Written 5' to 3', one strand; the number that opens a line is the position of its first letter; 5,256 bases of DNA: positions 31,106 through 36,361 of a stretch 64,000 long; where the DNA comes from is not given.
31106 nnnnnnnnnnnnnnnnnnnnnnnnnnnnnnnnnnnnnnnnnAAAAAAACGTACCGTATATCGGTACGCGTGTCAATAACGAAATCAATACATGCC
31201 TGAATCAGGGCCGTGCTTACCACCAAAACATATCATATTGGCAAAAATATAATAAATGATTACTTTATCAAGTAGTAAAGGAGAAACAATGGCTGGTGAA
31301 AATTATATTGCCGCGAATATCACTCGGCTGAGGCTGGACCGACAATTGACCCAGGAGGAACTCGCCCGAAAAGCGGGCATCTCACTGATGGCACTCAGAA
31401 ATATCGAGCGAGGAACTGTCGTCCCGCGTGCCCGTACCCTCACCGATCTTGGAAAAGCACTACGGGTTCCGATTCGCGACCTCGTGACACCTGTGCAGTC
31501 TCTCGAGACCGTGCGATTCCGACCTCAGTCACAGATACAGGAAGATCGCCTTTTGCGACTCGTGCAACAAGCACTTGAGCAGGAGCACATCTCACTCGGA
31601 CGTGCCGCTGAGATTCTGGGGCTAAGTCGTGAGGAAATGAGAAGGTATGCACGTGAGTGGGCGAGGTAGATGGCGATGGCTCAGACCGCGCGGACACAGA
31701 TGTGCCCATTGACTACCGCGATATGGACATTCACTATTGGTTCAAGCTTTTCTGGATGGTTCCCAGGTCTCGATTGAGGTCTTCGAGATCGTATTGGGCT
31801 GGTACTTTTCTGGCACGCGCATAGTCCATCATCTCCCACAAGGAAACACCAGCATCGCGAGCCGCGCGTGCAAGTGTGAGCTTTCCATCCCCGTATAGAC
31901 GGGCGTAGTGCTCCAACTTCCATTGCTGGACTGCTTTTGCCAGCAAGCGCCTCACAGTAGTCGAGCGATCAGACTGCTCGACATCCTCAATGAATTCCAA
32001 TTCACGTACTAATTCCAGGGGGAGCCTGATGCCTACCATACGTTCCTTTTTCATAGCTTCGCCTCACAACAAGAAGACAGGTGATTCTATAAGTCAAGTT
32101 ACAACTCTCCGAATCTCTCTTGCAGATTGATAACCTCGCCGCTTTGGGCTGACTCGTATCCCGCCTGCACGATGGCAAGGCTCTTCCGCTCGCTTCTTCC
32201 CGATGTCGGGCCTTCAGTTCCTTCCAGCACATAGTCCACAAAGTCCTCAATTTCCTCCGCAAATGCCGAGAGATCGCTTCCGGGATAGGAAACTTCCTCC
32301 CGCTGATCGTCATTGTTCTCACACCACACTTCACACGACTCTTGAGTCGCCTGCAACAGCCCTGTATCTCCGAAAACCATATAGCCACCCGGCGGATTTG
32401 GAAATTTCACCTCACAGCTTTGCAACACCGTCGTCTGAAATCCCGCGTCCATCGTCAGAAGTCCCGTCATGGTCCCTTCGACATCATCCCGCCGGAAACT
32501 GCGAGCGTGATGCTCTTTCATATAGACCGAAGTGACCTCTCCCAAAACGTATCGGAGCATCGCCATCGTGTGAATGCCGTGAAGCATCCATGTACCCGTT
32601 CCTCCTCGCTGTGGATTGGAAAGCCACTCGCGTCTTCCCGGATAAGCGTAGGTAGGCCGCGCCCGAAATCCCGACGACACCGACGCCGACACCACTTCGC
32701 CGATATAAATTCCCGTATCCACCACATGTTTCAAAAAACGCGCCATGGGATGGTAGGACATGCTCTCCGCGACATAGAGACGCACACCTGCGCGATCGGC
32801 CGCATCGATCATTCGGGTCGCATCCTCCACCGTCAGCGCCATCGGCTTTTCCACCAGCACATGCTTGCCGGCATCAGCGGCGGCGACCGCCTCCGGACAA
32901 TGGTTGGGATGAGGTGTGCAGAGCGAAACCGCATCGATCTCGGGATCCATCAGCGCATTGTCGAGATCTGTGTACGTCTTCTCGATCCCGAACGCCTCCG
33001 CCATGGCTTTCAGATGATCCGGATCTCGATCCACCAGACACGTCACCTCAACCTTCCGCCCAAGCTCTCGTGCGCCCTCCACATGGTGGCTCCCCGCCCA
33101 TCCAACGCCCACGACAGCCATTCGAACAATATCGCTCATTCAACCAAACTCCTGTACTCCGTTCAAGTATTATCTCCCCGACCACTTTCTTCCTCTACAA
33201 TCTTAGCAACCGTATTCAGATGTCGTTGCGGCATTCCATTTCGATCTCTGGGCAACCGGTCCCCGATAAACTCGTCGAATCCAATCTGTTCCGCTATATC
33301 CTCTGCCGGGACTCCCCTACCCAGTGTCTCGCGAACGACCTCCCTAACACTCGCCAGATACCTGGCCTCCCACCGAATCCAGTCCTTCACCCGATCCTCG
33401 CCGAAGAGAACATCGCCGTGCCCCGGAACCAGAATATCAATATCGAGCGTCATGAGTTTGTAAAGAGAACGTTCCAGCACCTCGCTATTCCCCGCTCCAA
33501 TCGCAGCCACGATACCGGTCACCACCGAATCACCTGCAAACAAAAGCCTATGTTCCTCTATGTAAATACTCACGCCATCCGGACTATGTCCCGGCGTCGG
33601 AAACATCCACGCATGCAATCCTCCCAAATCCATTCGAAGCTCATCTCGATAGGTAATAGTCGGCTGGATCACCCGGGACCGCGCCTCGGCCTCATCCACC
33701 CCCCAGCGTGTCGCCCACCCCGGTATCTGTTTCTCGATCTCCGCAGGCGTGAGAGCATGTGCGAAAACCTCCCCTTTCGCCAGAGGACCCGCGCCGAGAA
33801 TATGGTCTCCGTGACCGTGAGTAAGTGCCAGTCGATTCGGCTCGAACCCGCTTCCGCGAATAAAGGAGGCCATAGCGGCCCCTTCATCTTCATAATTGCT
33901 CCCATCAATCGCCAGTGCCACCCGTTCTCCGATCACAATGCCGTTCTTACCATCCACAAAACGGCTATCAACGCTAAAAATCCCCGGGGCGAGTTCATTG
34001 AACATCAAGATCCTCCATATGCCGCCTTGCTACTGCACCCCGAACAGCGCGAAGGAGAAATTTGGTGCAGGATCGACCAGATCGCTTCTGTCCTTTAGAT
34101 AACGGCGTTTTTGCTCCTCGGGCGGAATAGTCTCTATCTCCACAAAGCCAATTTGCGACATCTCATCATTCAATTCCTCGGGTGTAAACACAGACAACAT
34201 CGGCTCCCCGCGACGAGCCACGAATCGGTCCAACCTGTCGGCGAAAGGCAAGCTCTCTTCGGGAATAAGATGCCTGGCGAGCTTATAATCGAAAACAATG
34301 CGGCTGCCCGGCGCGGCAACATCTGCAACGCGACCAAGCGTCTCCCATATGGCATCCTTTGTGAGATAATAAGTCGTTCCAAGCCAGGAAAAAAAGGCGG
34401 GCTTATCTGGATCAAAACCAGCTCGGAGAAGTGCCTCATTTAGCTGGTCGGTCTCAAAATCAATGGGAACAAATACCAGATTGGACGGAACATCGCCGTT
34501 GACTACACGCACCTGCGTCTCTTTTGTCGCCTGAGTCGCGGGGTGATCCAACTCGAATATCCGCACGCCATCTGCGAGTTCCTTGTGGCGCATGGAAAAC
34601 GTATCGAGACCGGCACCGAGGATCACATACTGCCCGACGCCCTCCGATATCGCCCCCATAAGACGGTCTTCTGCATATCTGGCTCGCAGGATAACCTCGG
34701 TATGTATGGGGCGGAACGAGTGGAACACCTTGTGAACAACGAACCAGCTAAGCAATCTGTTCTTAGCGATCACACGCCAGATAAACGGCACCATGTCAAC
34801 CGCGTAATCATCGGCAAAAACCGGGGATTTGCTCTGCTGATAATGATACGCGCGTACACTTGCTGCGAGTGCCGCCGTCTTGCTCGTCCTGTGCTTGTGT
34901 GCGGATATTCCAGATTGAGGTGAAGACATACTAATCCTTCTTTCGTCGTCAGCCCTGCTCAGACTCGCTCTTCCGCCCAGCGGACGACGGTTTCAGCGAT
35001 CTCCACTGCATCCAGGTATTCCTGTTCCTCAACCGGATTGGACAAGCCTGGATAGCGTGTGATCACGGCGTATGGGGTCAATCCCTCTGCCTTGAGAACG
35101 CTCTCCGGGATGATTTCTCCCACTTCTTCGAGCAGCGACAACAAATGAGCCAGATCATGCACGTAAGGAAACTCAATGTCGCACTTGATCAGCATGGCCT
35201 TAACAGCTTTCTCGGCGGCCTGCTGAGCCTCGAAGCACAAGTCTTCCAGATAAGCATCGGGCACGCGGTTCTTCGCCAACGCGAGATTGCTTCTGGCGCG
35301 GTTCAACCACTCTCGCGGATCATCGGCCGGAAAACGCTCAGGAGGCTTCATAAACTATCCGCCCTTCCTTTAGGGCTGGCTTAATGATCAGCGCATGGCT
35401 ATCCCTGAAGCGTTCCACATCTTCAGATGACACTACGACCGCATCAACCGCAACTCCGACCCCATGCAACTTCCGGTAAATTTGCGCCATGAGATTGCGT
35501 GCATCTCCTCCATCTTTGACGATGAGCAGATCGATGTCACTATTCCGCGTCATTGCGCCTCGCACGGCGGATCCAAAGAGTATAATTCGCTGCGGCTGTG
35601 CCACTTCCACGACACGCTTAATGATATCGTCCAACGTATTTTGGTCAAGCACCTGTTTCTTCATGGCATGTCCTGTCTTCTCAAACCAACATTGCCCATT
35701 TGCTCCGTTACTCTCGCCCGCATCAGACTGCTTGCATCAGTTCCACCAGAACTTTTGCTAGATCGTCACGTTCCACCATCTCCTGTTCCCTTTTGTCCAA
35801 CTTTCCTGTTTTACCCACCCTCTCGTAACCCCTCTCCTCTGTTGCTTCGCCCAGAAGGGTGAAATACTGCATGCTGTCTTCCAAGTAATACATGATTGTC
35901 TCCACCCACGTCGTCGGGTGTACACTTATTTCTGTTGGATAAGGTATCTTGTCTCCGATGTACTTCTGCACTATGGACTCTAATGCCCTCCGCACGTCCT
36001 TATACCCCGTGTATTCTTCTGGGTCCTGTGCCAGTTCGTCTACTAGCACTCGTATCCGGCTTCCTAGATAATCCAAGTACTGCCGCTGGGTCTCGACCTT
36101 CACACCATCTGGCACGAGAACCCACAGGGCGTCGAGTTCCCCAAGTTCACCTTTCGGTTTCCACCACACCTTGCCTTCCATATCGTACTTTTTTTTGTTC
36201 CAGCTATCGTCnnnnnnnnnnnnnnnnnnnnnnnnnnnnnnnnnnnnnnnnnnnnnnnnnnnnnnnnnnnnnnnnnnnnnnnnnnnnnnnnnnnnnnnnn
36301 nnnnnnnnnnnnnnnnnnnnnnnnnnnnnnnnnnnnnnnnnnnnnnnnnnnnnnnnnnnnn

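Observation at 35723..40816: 1697-aa Upf1-like SF1 helicase fused to a Vsr/DUF559 endonuclease: single-protein defence candidate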

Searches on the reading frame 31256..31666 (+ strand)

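Call 10: search_protein_families(library=pfam, proteins=[window:31256-31666:+], max_evalue=0.001)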
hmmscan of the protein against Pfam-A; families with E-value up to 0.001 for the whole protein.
window:31256-31666:+ (137 aa): 8 families
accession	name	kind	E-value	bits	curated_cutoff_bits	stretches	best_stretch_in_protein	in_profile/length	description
PF01381.28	HTH_3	-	4.2e-12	46.4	23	1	24-76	3-55/55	Helix-turn-helix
PF13560.12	HTH_31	-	3.5e-09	37.3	27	1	22-72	6-57/64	Helix-turn-helix domain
PF13443.12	HTH_26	-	1.4e-06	28.9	22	1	21-80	1-61/63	Cro/C1-type HTH DNA-binding domain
PF12844.13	HTH_19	-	2.1e-06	28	30.2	1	21-77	3-59/64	Helix-turn-helix domain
PF04545.22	Sigma70_r4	-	4.2e-06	26.6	24.1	1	24-52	14-42/50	Sigma-70, region 4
PF03683.19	UPF0175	-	7.2e-06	26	27.9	1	90-129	12-51/75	Uncharacterised protein family (UPF0175)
PF17762.8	HTH_ParB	-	0.00037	21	22.6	0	101-133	48-81/102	ParB HTH domain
PF12728.13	HTH_17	-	0.00095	19.8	27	0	117-134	7-24/51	Helix-turn-helix domain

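Call 90: search_protein_families(library=padloc, proteins=[window:31256-31666:+], max_evalue=0.00001)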
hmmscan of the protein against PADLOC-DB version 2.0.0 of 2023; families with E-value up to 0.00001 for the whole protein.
window:31256-31666:+ (137 aa): 7 families
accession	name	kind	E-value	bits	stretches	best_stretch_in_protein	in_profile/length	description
PDLC02926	HTH_VI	-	4.8e-10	37.6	1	20-85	4-69/92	-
PDLC03949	RmrA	-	3e-09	34.2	1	23-96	8-84/363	-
PDLC03952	RmrA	-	1.2e-07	29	1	8-74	13-79/395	-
PDLC04142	capH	-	2.7e-07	29.6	1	19-107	8-98/103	capH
PDLC03951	RmrA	-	2.8e-07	27.8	1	19-96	10-89/400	-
PDLC04133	mad1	-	4.3e-07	28.1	0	29-52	4-27/60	mads_1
PDLC03954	RmrA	-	4.3e-06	23.9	1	16-82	9-75/380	-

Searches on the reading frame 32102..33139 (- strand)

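Call 10: search_protein_families(library=pfam, proteins=[window:32102-33139:-], max_evalue=0.001)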
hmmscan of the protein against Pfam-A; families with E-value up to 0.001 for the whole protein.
window:32102-33139:- (346 aa): 4 families
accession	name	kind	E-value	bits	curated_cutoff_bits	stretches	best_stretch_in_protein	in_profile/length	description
PF01408.29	GFO_IDH_MocA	-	4.1e-31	108.6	24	1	5-124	1-119/120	Oxidoreductase family, NAD-binding Rossmann fold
PF22725.1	GFO_IDH_MocA_C3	-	7.5e-13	49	27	1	136-262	4-123/124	GFO/IDH/MocA C-terminal domain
PF02894.22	GFO_IDH_MocA_C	-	3e-10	40.7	22.9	1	146-339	9-218/218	Oxidoreductase family, C-terminal alpha/beta domain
PF03447.22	NAD_binding_3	-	0.00026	22.1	24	1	11-123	1-115/116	Homoserine dehydrogenase, NAD binding domain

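Call 90: search_protein_families(library=padloc, proteins=[window:32102-33139:-], max_evalue=0.00001)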
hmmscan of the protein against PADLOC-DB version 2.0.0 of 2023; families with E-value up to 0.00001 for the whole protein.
window:32102-33139:- (346 aa): 0 families

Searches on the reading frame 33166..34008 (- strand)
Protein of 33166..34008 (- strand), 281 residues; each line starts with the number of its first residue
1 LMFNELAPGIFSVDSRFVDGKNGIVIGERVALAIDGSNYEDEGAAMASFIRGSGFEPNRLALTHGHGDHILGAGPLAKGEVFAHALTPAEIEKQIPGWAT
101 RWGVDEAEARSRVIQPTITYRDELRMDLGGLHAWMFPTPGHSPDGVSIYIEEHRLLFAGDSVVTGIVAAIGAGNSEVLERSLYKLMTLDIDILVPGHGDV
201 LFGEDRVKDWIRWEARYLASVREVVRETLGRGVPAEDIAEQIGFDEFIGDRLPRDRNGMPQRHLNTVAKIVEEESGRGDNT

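Call 10: search_protein_families(library=pfam, proteins=[window:33166-34008:-], max_evalue=0.001)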
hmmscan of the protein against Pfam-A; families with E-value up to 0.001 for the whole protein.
window:33166-34008:- (281 aa): 2 families
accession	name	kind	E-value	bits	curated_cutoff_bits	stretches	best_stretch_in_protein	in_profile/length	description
PF00753.33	Lactamase_B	-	4.4e-20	72.9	22.7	1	48-197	35-196/196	Metallo-beta-lactamase superfamily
PF12706.13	Lactamase_B_2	-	1.4e-05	25.3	27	1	61-164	35-146/200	Beta-lactamase superfamily domain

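Call 90: search_protein_families(library=padloc, proteins=[window:33166-34008:-], max_evalue=0.00001)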
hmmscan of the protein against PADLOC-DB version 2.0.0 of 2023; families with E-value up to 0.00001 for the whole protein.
window:33166-34008:- (281 aa): 0 families

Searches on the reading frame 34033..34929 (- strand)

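Call 8: search_protein_families(library=pfam, proteins=[window:34033-34929:-], max_evalue=0.001)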
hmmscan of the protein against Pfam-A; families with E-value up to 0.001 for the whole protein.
window:34033-34929:- (299 aa): 1 family
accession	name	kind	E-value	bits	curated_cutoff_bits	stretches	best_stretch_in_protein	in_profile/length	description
PF04072.20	LCM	-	5.9e-45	153.9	22.3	1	20-201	2-186/187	Leucine carboxyl methyltransferase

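Call 9: search_protein_families(library=padloc, proteins=[window:34033-34929:-], max_evalue=0.001)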
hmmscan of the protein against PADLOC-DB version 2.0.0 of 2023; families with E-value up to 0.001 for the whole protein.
window:34033-34929:- (299 aa): 0 families

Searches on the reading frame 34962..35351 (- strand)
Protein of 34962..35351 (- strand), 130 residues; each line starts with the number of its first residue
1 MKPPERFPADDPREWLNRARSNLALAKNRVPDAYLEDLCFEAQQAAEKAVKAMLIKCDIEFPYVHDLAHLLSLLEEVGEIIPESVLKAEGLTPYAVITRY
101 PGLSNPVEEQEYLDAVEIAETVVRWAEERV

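Call 8: search_protein_families(library=pfam, proteins=[window:34962-35351:-], max_evalue=0.001)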
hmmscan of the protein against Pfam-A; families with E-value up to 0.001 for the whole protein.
window:34962-35351:- (130 aa): 1 family
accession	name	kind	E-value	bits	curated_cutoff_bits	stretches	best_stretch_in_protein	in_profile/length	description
PF05168.19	HEPN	-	2.5e-27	95.8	22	1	13-128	2-116/117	HEPN domain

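Call 9: search_protein_families(library=padloc, proteins=[window:34962-35351:-], max_evalue=0.001)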
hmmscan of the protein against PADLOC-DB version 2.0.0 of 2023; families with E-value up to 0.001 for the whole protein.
window:34962-35351:- (130 aa): 0 families

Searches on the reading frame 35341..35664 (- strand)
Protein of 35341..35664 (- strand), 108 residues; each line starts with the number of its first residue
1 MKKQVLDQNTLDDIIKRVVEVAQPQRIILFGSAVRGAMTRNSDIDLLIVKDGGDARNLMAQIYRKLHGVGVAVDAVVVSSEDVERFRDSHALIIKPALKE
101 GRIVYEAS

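Call 8: search_protein_families(library=pfam, proteins=[window:35341-35664:-], max_evalue=0.001)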
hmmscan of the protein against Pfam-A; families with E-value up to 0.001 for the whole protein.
window:35341-35664:- (108 aa): 3 families
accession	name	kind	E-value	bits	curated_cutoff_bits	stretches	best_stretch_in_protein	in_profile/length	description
PF18765.7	Polbeta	-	3.2e-11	43.7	26.9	1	14-107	3-90/93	Polymerase beta, Nucleotidyltransferase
PF01909.29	NTP_transf_2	-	4.2e-11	43.5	21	1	13-82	3-78/93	Nucleotidyltransferase domain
PF22600.2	MTPAP-like_central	-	2.2e-05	25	27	1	8-60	26-81/139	Poly(A) RNA polymerase, mitochondrial-like, central palm domain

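Call 9: search_protein_families(library=padloc, proteins=[window:35341-35664:-], max_evalue=0.001)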
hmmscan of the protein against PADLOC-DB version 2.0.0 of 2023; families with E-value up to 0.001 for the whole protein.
window:35341-35664:- (108 aa): 9 families
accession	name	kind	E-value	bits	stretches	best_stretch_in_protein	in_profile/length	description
PDLC04903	PDC-S09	-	1.3e-08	33.1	1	25-102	27-106/108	-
PDLC04902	PDC-S09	-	5.7e-08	31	1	13-74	10-73/97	-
PDLC04904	PDC-S09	-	5.8e-08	30.9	1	10-74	11-76/104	-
PDLC04368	PDC-M05A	-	7.8e-08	30.4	1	25-91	108-174/201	-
PDLC04907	PDC-S09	-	2e-07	29.1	1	8-80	11-89/114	-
PDLC04906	PDC-S09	-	1.3e-06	26.7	1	24-53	24-53/98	-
PDLC04905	PDC-S09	-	6e-06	24.5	1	13-55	10-53/101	-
PDLC04369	PDC-M05A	-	3e-05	21.7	1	9-90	93-169/201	-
PDLC04778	PDC-M70A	-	0.00031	18.2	1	9-56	34-79/355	-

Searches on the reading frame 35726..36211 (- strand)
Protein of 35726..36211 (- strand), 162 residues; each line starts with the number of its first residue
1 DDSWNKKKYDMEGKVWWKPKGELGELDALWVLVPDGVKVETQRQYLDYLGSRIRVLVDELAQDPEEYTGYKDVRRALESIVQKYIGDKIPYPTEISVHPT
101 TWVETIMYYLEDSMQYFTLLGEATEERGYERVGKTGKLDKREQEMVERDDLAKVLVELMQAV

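Call 36: find_homologous_proteins(query=window:35726-36211:-, max_evalue=0.001)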
Query seq(162 aa) (162 aa): 1 proteins with E <= 0.001 among 34 candidates.
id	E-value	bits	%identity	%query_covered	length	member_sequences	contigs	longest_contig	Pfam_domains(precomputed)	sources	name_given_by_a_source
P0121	1.9e-48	182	90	57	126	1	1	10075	-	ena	-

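Call 89: search_protein_families(library=pfam, proteins=[window:35726-36211:-], max_evalue=1)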
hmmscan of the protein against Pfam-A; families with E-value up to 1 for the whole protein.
seq(162 aa): 0 families

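Call 96: search_solved_structures(query=window:35726-36211:-, max_evalue=10)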
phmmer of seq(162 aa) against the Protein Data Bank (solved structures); distinct sequences matched with E-value up to 10: 0.
